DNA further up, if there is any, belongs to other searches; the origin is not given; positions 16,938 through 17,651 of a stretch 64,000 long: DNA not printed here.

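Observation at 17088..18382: Dam-family methyltransferase coupled to a 137-aa PD-(D/E)xK-like protein in a low-GC island: candidate compact type II restriction-modification system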

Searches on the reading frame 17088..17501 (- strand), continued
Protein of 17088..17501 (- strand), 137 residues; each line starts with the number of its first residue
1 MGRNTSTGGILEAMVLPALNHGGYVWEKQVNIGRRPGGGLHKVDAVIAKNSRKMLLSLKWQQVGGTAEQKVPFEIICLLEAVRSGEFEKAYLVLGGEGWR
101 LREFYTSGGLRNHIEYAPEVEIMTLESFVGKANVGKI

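Call 27: fold_search(model_id=the predicted structure, library=pdb)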
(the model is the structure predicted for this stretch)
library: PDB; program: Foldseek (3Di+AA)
matches with E <= 10: 842; with E <= 0.001: 5
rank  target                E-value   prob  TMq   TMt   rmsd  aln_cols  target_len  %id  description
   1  9dou_A                4.3e-05  1.00  0.47  0.10   8.2       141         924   16  Taeniopygia guttata R2 retrotransposon (R2Tg) initiating target-primed reverse transcription (released 2025-05-21)
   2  1y88                  9.4e-05  1.00  0.51  0.39   3.9       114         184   10  Crystal Structure of Protein of Unknown Function AF1548 (released 2004-12-21)
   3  9nl3_A                1.9e-04  1.00  0.51  0.09   8.7       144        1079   16  Structure of R2 retrotransposon protein from Taeniopygia guttata initiating target-primed reverse transcription (released 2025-06-18)
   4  9nl2_A                3.9e-04  1.00  0.48  0.08   8.8       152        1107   10  Structure of R2 retrotransposon protein from Platysternon megacephalum initiating target-primed reverse transcription (released 2025-06-18)
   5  8iby_C                7.5e-04  1.00  0.51  0.12   7.7       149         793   13  Structure of R2 with 5'ORF (released 2023-09-20)
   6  8gh6_A                1.1e-03  1.00  0.47  0.10   7.7       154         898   16  Bombyx mori R2 retrotransposon initiating target-primed reverse transcription (released 2023-04-05)
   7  8q42_B                1.2e-03  1.00  0.49  0.18   5.0       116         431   12  Crystal structure of cA4-bound Can2 (E341A) in complex with oligo-A DNA (released 2023-11-22)
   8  8q44_A                1.4e-03  1.00  0.55  0.21   5.3       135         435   11  Crystal structure of cA4-bound Can2 (E364R) in complex with oligo-T DNA (released 2023-11-22)
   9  8q43_A                1.9e-03  1.00  0.51  0.20   6.0       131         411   12  Crystal structure of cA4-bound Can2 (E341A) in complex with oligo-C DNA (released 2023-11-22)
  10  8q44_B                2.1e-03  1.00  0.56  0.21   4.9       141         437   14  Crystal structure of cA4-bound Can2 (E364R) in complex with oligo-T DNA (released 2023-11-22)
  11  8q41_B                2.3e-03  1.00  0.47  0.18   5.4       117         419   11  Crystal structure of Can2 (E341A) bound to cA4 and TTTAAA ssDNA (released 2023-11-22)
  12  8q3z_A                3.4e-03  1.00  0.51  0.18   4.5       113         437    9  Crystal structure of cA4-bound Can2 from Thermoanaerobacter brockii (released 2023-11-22)
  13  8q43_B                4.1e-03  1.00  0.54  0.21   5.3       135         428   12  Crystal structure of cA4-bound Can2 (E341A) in complex with oligo-C DNA (released 2023-11-22)
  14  8q42_A                4.4e-03  1.00  0.54  0.20   5.4       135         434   12  Crystal structure of cA4-bound Can2 (E341A) in complex with oligo-A DNA (released 2023-11-22)
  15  6p4w_B                6.0e-03  0.99  0.47  0.21   6.0       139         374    9  XPB helicase in a complex with truncated Bax1 from Sulfurisphaera tokodaii at 2.96 Angstrom resolution (released 2020-06-03)
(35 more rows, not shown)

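Call 29: search_dna_similar(query=window:17088-17501:-, collection=plasmids, mode=protein, max_evalue=0.001, max_rows=30)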
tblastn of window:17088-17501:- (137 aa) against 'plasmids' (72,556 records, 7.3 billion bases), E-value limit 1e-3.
No match.

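Call 30: search_dna_similar(query=window:17088-17501:-, collection=phages, mode=protein, max_evalue=0.001, max_rows=30)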
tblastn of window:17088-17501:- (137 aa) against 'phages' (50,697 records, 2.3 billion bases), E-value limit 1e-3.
Records with a match: 39; places in all: 39; records where one place covers at least 80% of the query: 39.
Best place of each record, by identity: <60% 39.
By first word of the organism name: Synechococcus 23; Cyanophage 16.
By host as written in the record: - 25; Synechococcus 12; Synechococcus sp. 2.
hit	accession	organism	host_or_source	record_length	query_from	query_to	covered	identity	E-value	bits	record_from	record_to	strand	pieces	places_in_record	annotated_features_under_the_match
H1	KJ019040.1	Synechococcus phage ACG-2014b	-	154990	3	129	93%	36.2%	2e-17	82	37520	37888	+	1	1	hypothetical protein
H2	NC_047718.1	Synechococcus phage ACG-2014b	-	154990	3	129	93%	36.2%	2e-17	82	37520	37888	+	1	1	hypothetical protein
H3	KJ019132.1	Synechococcus phage ACG-2014b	-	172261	3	129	93%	36.2%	2e-17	82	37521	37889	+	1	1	hypothetical protein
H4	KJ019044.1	Synechococcus phage ACG-2014b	-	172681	3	129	93%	36.2%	2e-17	82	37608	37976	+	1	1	hypothetical protein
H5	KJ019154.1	Synechococcus phage ACG-2014b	-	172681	3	129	93%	36.2%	2e-17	82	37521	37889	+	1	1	hypothetical protein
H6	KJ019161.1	Synechococcus phage ACG-2014b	-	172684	3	129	93%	36.2%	2e-17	82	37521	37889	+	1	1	hypothetical protein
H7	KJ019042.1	Synechococcus phage ACG-2014b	-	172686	3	129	93%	36.2%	2e-17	82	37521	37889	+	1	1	hypothetical protein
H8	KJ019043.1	Synechococcus phage ACG-2014b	-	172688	3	129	93%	36.2%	2e-17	82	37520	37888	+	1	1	hypothetical protein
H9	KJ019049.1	Synechococcus phage ACG-2014b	-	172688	3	129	93%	36.2%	2e-17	82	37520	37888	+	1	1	hypothetical protein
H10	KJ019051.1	Synechococcus phage ACG-2014b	-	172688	3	129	93%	36.2%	2e-17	82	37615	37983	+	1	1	hypothetical protein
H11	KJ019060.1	Synechococcus phage ACG-2014b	-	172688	3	129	93%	36.2%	2e-17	82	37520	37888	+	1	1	hypothetical protein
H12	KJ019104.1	Synechococcus phage ACG-2014b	-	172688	3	129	93%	36.2%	2e-17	82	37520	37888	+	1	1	hypothetical protein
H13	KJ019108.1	Synechococcus phage ACG-2014b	-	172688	3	129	93%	36.2%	2e-17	82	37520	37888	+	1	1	hypothetical protein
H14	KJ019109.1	Synechococcus phage ACG-2014b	-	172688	3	129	93%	36.2%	2e-17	82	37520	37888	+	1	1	hypothetical protein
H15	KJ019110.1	Synechococcus phage ACG-2014b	-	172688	3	129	93%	36.2%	2e-17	82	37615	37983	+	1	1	hypothetical protein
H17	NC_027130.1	Synechococcus phage ACG-2014b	-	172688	3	129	93%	36.2%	2e-17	82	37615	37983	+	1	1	hypothetical protein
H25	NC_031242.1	Cyanophage S-RIM50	Synechococcus sp.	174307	3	129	93%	35.2%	2e-18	86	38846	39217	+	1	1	hypothetical protein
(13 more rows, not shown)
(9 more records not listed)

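Call 31: get_annotated_region(hit=H25, flank=4000)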
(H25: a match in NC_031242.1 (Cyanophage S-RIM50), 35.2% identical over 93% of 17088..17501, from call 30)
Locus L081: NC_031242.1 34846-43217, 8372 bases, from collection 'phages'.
description: Cyanophage S-RIM50 isolate RW_29_0704, complete genome.
organism: Cyanophage S-RIM50 (NCBI taxid 687803)
taxonomy: Viruses; Duplodnaviria; Heunggongvirae; Uroviricota; Caudoviricetes; Kyanoviridae; Neptunevirus; Neptunevirus srim50
host: Synechococcus sp.; source: -; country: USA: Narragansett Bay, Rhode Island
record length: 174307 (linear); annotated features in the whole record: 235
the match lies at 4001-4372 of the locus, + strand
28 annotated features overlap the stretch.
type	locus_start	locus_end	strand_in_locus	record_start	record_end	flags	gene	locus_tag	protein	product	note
CDS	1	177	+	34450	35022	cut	-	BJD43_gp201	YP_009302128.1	ferrochelatase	-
CDS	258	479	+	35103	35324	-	-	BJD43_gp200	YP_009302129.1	hypothetical protein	-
CDS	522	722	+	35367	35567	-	-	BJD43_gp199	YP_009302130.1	hypothetical protein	-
CDS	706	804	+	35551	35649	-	-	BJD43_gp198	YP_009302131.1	hypothetical protein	-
CDS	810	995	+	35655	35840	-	-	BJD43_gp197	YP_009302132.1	hypothetical protein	-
CDS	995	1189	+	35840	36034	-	-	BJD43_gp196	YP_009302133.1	hypothetical protein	-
CDS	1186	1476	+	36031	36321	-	-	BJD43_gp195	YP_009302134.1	hypothetical protein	-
CDS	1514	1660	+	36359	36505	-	-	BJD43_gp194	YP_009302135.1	hypothetical protein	-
CDS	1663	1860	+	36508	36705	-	-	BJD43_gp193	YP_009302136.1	hypothetical protein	-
CDS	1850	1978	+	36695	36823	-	-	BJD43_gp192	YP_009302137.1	hypothetical protein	-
CDS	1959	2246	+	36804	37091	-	-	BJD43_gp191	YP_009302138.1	hypothetical protein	-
CDS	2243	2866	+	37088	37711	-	-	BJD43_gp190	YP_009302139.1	2OG-Fe(II) oxygenase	-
CDS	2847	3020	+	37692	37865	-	-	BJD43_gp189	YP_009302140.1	hypothetical protein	-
CDS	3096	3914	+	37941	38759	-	-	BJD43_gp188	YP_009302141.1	DNA methyltransferase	-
CDS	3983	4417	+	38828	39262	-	-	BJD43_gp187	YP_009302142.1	hypothetical protein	-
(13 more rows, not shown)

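Call 32: get_annotated_region(hit=H17, flank=4000)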
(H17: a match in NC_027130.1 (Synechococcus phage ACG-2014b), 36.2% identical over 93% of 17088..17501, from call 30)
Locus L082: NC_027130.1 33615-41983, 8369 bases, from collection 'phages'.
description: Synechococcus phage ACG-2014b isolate Syn7803C100, complete genome.
organism: Synechococcus phage ACG-2014b (NCBI taxid 1493508)
taxonomy: Viruses; Duplodnaviria; Heunggongvirae; Uroviricota; Caudoviricetes; Kyanoviridae; Nereusvirus; Nereusvirus tusconc4
host: -; source: -; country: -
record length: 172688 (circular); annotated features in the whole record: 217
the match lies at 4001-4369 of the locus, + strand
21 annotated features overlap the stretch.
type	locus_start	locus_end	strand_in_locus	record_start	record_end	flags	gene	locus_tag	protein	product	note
CDS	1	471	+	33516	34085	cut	-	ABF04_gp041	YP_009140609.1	ferrochelatase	-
CDS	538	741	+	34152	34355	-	-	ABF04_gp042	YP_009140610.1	hypothetical protein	-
CDS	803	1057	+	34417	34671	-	-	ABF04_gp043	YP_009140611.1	hypothetical protein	-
CDS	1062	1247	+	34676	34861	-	-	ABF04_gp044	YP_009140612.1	hypothetical protein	-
CDS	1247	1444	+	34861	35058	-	-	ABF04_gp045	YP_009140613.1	hypothetical protein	-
CDS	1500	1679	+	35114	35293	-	-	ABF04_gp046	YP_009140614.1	hypothetical protein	-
CDS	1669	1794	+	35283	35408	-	-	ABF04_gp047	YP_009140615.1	hypothetical protein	-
CDS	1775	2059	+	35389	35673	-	-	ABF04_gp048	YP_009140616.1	hypothetical protein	-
CDS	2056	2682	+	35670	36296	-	-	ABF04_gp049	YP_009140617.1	2OG-Fe(II) oxygenase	-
CDS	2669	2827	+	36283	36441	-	-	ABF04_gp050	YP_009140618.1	hypothetical protein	-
CDS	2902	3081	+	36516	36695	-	-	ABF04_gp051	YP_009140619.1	hypothetical protein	-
CDS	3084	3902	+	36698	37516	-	-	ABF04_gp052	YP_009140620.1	DNA methyltransferase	-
CDS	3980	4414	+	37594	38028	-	-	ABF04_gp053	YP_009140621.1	hypothetical protein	-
CDS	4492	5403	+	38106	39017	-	-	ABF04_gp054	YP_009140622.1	hypothetical protein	-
CDS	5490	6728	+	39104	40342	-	-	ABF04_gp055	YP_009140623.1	helicase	-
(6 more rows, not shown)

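Call 33: search_protein_families(library=pfam, proteins=[L081:3096-3914:+, L081:3983-4417:+, L015:3042-3992:+, L002:4945-5805:-, L002:4415-4948:+, L006:4411-5220:+, L082:4492-5403:+], max_evalue=0.01)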
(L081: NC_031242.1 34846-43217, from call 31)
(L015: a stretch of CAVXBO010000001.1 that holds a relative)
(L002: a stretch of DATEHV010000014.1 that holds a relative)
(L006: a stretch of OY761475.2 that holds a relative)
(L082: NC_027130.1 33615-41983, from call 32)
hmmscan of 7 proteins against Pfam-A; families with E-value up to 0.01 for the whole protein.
L081:3096-3914:+ (272 aa): 1 family
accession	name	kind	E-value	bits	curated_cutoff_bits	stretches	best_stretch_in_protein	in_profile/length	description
PF02086.21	MethyltransfD12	-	5.3e-60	203.7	22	1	8-254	1-253/253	D12 class N6 adenine-specific DNA methyltransferase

L081:3983-4417:+ (144 aa): 1 family
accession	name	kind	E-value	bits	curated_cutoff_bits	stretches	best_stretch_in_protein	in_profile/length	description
PF20472.4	PDDEXK_11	-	9.4e-12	45.3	23.7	1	29-103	32-107/145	PD-(D/E)XK nuclease superfamily domain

L015:3042-3992:+ (316 aa): 5 families
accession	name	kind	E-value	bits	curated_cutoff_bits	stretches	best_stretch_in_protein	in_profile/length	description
PF01555.25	N6_N4_Mtase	-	5.1e-56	190.5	26.7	1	50-273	1-218/221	DNA methylase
PF03602.21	Cons_hypoth95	-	1.8e-05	25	24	1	235-284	40-90/182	Conserved hypothetical protein 95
PF01170.24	UPF0020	-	0.0045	17.1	22.3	0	231-271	23-63/197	RMKL-like, methyltransferase domain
PF13649.12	Methyltransf_25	-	0.0055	17.8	27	0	240-281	1-44/97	Methyltransferase domain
PF09445.16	Methyltransf_15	-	0.0098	15.9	22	0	28-59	48-81/165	RNA cap guanine-N2 methyltransferase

L002:4945-5805:- (286 aa): 1 family
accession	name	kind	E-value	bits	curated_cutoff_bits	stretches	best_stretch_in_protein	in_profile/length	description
PF01555.25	N6_N4_Mtase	-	1.9e-48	165.8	26.7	1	48-266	1-220/221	DNA methylase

L002:4415-4948:+ (177 aa): 0 families

L006:4411-5220:+ (269 aa): 0 families

L082:4492-5403:+ (303 aa): 0 families

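Call 41: find_encoding_contigs(protein=P0001, flank=6000, max_places=4)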
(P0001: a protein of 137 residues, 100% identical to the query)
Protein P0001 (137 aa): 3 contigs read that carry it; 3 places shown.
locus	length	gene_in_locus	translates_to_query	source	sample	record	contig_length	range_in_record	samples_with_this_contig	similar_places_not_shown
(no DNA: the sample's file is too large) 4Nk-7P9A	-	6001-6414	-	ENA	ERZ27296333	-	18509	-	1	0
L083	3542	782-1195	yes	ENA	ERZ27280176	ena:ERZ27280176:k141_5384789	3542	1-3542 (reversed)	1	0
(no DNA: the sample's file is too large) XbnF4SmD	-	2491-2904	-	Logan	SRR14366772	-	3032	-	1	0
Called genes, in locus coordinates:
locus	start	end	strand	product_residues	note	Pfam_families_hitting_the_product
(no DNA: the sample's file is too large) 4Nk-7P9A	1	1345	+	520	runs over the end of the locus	PF03853:YjeF_N, PF01256:Carb_kinase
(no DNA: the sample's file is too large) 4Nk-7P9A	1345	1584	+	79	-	PF02597:ThiS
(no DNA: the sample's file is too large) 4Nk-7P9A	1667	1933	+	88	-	-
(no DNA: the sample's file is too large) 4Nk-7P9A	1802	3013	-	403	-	PF03453:MoeA_N, PF00994:MoCF_biosynth, PF03454:MoeA_C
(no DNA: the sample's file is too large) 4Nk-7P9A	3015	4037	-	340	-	-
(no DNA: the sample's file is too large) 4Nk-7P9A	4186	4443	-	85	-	PF01381:HTH_3 (weak)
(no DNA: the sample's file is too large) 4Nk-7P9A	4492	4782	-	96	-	PF05015:HigB-like_toxin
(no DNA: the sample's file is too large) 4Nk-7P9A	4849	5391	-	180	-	-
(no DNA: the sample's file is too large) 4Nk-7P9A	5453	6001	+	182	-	PF02086:MethyltransfD12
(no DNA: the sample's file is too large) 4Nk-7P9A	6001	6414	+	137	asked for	PF20472:PDDEXK_11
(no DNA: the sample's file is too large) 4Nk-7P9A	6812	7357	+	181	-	-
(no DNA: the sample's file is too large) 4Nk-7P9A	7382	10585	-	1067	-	PF19773:DUF6259, PF22352:K319L-like_PKD, PF18884:TSP3_bac (faint)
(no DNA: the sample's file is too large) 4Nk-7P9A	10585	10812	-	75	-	-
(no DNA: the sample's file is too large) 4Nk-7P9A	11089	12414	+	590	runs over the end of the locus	?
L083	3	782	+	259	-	?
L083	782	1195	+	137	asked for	PF20472:PDDEXK_11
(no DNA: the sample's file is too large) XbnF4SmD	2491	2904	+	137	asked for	PF20472:PDDEXK_11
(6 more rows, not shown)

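Call 52: search_protein_representatives(alignment_id=A2)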
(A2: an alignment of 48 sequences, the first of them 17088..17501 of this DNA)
Query: 48 sequences, 138 profile positions. Proteins with E-value up to 0.001 (for the whole library): 648; up to 1e-10: 404; up to 1e-30: 73. The best 150 are listed.
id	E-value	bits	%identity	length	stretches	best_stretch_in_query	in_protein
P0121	3.6e-58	211.6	-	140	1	1-138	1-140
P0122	9.0e-58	210.3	-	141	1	1-138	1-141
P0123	1.0e-53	197.2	-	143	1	1-138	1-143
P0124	1.3e-53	196.8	-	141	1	1-138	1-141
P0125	1.7e-52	193.2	-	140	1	4-137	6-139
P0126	2.8e-52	192.5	-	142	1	1-138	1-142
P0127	4.0e-51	188.8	-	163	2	1-86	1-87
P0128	2.9e-50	186.0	-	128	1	15-138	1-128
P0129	1.1e-48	180.9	-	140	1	1-137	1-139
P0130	8.0e-47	174.9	-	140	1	1-138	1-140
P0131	8.3e-47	174.8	-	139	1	2-128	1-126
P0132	2.6e-46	173.2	-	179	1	3-138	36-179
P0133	8.2e-46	171.6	-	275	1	2-135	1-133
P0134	1.9e-45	170.4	-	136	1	6-137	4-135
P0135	3.0e-45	169.8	-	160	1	1-126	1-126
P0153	1.1e-38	148.5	-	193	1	3-137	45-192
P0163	1.9e-36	141.2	-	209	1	1-119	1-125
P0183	1.7e-32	128.4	-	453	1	1-96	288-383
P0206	8.9e-30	119.6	-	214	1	7-138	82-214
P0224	4.9e-28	114.0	-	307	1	9-135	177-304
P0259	3.0e-24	101.7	-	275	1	10-138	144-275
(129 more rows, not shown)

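Call 53: search_protein_families(library=pfam, proteins=[P0183, P0133, P0224, P0259, P0206, P0163, P0153, P0132], max_evalue=0.001)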
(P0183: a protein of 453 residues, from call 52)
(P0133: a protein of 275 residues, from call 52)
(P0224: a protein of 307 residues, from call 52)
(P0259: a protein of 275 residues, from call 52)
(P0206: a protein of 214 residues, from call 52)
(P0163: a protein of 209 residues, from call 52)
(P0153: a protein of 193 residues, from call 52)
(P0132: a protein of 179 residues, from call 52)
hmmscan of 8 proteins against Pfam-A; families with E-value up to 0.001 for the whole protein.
P0183 (453 aa): 2 families
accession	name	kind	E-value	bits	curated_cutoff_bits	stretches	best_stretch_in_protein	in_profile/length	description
PF02086.21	MethyltransfD12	-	6.1e-05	23.3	22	0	127-167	100-140/253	D12 class N6 adenine-specific DNA methyltransferase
PF20472.4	PDDEXK_11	-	0.00026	21.2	23.7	1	335-381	57-99/145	PD-(D/E)XK nuclease superfamily domain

P0133 (275 aa): 1 family
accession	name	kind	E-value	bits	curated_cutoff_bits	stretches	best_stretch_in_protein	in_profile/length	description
PF20472.4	PDDEXK_11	-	2.5e-09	37.5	23.7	1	6-132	4-142/145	PD-(D/E)XK nuclease superfamily domain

P0224 (307 aa): 0 families

P0259 (275 aa): 1 family
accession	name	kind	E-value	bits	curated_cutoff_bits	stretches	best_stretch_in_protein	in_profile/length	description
PF20472.4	PDDEXK_11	-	2e-06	28.1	23.7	1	151-272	14-143/145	PD-(D/E)XK nuclease superfamily domain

P0206 (214 aa): 1 family
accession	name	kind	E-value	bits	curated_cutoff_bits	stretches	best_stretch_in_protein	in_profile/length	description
PF20472.4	PDDEXK_11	-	3.9e-06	27.1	23.7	1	81-177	3-106/145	PD-(D/E)XK nuclease superfamily domain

P0163 (209 aa): 1 family
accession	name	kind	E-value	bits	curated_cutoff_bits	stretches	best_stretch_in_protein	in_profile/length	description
PF20472.4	PDDEXK_11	-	5.4e-15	55.8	23.7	1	6-107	3-106/145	PD-(D/E)XK nuclease superfamily domain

P0153 (193 aa): 1 family
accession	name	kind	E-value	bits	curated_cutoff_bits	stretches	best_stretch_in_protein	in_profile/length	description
PF20472.4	PDDEXK_11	-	1.3e-07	31.9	23.7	1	37-155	5-105/145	PD-(D/E)XK nuclease superfamily domain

P0132 (179 aa): 1 family
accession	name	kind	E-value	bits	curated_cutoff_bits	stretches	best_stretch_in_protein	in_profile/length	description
PF20472.4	PDDEXK_11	-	1.3e-09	38.3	23.7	1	40-175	4-142/145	PD-(D/E)XK nuclease superfamily domain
